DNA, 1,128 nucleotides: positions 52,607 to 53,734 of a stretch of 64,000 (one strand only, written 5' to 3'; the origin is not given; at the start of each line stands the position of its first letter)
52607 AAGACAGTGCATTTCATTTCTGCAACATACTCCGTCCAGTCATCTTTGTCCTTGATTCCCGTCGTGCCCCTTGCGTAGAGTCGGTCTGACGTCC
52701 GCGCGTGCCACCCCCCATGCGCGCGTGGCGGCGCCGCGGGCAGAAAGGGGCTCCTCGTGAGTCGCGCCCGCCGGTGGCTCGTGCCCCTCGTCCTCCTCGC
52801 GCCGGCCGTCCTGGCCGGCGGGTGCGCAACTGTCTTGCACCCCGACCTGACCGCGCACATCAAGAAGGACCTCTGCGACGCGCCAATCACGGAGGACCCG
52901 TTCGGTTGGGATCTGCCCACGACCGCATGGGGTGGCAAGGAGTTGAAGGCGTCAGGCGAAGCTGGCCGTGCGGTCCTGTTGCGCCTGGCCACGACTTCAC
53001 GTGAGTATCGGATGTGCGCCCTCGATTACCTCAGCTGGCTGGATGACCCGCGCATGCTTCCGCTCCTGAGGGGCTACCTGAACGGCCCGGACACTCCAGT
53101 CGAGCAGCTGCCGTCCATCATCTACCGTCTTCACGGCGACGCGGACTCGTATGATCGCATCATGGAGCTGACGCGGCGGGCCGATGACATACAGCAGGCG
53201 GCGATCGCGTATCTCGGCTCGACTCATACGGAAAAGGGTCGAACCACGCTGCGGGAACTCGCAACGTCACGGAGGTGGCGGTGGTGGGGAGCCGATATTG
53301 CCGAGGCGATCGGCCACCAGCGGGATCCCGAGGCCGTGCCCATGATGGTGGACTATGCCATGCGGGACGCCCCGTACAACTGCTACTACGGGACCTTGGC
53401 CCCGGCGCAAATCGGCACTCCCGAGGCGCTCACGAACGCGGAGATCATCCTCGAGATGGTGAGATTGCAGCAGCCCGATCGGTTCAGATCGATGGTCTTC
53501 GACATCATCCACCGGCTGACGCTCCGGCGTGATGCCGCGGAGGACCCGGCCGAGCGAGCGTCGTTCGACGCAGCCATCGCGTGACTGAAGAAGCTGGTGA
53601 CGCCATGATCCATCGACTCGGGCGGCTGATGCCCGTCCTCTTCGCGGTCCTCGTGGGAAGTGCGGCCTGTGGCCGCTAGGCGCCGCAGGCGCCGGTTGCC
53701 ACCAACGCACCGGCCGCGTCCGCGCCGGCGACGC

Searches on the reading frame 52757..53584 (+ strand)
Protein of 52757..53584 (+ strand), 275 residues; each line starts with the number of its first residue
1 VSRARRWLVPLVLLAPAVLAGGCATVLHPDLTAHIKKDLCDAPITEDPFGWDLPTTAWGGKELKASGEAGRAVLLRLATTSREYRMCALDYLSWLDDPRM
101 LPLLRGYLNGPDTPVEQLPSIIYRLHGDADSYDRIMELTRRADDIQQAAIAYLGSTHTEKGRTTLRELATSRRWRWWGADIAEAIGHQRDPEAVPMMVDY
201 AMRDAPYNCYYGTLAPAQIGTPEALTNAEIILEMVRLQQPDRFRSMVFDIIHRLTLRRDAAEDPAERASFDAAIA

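Call 3: search_protein_families(library=pfam, proteins=[window:52757-53584:+], max_evalue=0.01)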
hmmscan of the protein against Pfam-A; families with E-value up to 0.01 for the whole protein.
window:52757-53584:+ (275 aa): 1 family
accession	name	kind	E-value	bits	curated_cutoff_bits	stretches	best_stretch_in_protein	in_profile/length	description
PF13646.12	HEAT_2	-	3.9e-10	40.3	27.7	2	140-204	11-74/88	HEAT repeats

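Call 19: find_homologous_proteins(query=window:52757-53581:+, max_evalue=0.001)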
Query window:52757-53581:+ (275 aa): 1 proteins with E <= 0.001 among 5798 candidates.
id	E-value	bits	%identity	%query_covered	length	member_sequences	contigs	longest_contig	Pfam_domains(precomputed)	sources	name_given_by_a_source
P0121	2.8e-183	625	100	100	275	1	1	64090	PF13646.13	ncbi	-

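Call 34: search_protein_families(library=ncbifam, proteins=[window:52757-53584:+], max_evalue=0.001)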
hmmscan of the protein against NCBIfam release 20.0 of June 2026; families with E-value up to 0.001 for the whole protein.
window:52757-53584:+ (275 aa): 0 families

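Call 35: search_protein_families(library=padloc, proteins=[window:52757-53584:+], max_evalue=0.001)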
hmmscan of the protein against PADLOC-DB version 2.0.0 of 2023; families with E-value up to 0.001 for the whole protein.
window:52757-53584:+ (275 aa): 0 families

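Call 66: search_protein_representatives(protein=window:52757-53581:+)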
Query: 275 residues. Proteins with E-value up to 0.001 (for the whole library): 78; up to 1e-10: 14; up to 1e-30: 1. The best 78 are listed.
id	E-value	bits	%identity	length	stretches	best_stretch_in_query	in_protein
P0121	8.8e-184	625.4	100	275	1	1-275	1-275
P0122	2.8e-25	105.5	33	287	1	18-273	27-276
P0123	1.6e-15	73.5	34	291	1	9-261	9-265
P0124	6.4e-15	71.5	34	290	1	61-272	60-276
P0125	3.0e-14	69.3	32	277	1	26-270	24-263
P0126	3.7e-13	65.7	35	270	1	60-266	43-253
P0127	7.6e-13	64.7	40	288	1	64-204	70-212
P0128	8.6e-13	64.5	34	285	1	31-205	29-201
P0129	8.8e-13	64.5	31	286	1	50-272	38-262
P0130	3.7e-12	62.4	31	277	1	28-241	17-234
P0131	5.9e-12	61.8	29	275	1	35-274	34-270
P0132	7.1e-12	61.5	30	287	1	31-252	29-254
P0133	9.4e-12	61.1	31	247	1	62-275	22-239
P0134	2.6e-11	59.7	31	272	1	18-202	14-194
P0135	1.4e-10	57.3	32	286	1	11-242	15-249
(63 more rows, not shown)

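Call 67: find_encoding_contigs(protein=P0122, flank=5000, max_places=3)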
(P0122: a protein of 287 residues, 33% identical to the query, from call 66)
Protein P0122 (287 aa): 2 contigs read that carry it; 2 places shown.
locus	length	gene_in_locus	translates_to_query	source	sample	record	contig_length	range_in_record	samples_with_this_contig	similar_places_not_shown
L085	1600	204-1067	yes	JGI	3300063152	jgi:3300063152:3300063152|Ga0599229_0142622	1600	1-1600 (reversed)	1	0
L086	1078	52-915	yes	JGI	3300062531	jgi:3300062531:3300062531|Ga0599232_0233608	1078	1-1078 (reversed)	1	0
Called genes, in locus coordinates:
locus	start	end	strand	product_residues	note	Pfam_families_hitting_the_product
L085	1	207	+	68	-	?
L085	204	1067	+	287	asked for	PF13646:HEAT_2 (faint), PF03130:HEAT_PBS (faint)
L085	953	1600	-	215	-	?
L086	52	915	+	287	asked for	PF13646:HEAT_2 (faint), PF03130:HEAT_PBS (faint)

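Call 68: find_encoding_contigs(protein=P0123, flank=5000, max_places=3)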
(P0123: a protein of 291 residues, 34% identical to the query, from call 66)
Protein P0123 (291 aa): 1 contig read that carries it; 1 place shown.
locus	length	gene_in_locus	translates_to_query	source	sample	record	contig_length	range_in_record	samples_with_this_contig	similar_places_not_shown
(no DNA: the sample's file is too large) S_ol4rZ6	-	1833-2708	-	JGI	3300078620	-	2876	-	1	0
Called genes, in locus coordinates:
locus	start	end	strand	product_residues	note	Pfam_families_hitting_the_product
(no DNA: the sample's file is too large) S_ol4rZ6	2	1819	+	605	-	?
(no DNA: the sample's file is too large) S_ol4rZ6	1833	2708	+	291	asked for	PF03130:HEAT_PBS (faint), PF13646:HEAT_2 (weak)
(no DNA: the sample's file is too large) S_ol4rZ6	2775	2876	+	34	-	?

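Call 70: find_encoding_contigs(protein=P0124, flank=4000, max_places=2)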
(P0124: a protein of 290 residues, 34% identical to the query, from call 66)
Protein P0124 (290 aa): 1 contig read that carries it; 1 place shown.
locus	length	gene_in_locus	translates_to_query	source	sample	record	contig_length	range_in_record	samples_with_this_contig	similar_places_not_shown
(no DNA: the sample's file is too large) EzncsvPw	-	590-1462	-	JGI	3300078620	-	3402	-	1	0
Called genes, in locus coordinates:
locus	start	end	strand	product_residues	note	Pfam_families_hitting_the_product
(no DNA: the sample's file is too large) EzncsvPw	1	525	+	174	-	?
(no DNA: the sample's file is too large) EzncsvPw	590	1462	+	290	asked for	PF13646:HEAT_2 (faint)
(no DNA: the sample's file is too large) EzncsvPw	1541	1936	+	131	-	-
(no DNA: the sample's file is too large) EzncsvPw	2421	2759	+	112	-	-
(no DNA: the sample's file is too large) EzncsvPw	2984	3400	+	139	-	?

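Call 71: find_encoding_contigs(protein=P0125, flank=4000, max_places=2)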
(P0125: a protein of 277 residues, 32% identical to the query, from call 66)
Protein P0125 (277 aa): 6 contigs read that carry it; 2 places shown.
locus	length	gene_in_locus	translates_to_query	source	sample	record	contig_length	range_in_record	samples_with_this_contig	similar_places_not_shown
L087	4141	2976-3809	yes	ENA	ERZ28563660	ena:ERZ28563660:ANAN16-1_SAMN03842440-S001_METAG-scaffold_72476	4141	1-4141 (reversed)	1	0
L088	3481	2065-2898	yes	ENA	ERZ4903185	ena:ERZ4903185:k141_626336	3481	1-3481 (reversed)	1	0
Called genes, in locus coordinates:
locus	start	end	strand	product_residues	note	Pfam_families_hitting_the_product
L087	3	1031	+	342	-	?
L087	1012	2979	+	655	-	PF01833:TIG (faint)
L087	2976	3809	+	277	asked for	PF03130:HEAT_PBS (faint), PF13646:HEAT_2 (weak)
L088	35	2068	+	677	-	PF01833:TIG (faint)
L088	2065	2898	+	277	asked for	PF03130:HEAT_PBS (faint), PF13646:HEAT_2 (weak)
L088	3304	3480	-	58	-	?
